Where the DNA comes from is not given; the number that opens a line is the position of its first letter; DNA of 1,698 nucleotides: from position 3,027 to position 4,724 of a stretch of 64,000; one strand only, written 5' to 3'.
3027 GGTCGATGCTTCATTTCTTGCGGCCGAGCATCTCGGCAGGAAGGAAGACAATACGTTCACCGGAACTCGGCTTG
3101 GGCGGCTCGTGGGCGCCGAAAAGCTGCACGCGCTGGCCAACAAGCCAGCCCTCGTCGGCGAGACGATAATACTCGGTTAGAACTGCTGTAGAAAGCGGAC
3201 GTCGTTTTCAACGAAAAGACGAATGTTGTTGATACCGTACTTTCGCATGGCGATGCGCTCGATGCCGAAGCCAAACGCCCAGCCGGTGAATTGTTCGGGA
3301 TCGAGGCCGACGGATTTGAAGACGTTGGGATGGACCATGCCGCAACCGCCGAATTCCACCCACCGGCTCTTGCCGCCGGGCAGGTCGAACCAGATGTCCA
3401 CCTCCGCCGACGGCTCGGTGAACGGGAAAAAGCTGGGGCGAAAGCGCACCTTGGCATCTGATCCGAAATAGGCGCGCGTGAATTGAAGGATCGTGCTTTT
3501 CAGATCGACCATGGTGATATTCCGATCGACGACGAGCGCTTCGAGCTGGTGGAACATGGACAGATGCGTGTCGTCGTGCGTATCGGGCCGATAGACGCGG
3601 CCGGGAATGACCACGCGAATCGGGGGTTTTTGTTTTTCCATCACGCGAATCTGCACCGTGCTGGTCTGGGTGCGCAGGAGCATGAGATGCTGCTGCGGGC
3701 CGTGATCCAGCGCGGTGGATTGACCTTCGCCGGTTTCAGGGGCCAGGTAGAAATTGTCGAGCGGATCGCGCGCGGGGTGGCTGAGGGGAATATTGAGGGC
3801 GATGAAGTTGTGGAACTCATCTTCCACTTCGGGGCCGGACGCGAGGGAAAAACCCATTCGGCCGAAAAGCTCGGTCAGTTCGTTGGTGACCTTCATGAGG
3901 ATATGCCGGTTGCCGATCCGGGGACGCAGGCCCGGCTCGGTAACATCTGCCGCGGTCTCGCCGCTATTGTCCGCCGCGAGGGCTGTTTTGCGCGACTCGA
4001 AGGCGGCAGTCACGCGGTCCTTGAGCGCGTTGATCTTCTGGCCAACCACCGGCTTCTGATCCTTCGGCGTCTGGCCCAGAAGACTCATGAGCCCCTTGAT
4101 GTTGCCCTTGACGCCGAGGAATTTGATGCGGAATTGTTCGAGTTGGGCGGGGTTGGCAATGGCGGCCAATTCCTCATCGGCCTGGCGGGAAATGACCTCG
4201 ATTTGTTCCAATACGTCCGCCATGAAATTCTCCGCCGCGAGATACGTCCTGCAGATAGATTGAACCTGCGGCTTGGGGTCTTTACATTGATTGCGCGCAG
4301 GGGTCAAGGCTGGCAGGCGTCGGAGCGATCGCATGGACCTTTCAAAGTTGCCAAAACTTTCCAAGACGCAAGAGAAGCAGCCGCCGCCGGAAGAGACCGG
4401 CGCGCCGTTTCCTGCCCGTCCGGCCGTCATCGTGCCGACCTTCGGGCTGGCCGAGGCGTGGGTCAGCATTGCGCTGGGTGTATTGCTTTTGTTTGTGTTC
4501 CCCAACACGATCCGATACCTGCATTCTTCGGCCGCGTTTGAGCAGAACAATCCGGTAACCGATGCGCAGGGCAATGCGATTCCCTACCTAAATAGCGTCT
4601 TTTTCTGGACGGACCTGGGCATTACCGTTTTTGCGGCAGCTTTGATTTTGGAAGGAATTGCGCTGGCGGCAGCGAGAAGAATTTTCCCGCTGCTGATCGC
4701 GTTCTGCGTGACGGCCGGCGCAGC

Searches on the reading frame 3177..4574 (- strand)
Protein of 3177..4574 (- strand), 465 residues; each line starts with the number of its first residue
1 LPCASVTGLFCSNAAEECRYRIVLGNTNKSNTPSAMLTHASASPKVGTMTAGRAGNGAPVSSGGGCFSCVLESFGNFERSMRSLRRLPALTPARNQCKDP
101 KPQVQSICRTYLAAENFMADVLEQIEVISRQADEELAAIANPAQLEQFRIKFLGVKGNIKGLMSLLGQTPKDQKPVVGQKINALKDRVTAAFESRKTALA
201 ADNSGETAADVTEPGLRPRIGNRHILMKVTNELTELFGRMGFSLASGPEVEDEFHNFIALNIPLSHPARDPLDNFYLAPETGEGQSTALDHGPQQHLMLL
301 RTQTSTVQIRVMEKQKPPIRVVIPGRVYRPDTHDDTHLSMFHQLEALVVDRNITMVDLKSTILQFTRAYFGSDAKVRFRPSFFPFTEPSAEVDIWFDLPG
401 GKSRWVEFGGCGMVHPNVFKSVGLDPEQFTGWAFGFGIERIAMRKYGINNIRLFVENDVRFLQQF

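Call 72: search_protein_families(library=pfam, proteins=[window:3177-4574:-], max_evalue=0.0001)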
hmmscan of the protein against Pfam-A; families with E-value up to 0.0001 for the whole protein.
window:3177-4574:- (465 aa): 2 families
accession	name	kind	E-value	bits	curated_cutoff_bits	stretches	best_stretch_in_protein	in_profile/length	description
PF01409.25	tRNA-synt_2d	-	4.6e-91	305.1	19.8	1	210-465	3-246/246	tRNA synthetases class II core domain (F)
PF02912.23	Phe_tRNA-synt_N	-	5.1e-19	68.5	22.3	1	141-202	2-63/69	Aminoacyl tRNA synthetase class II, N-terminal domain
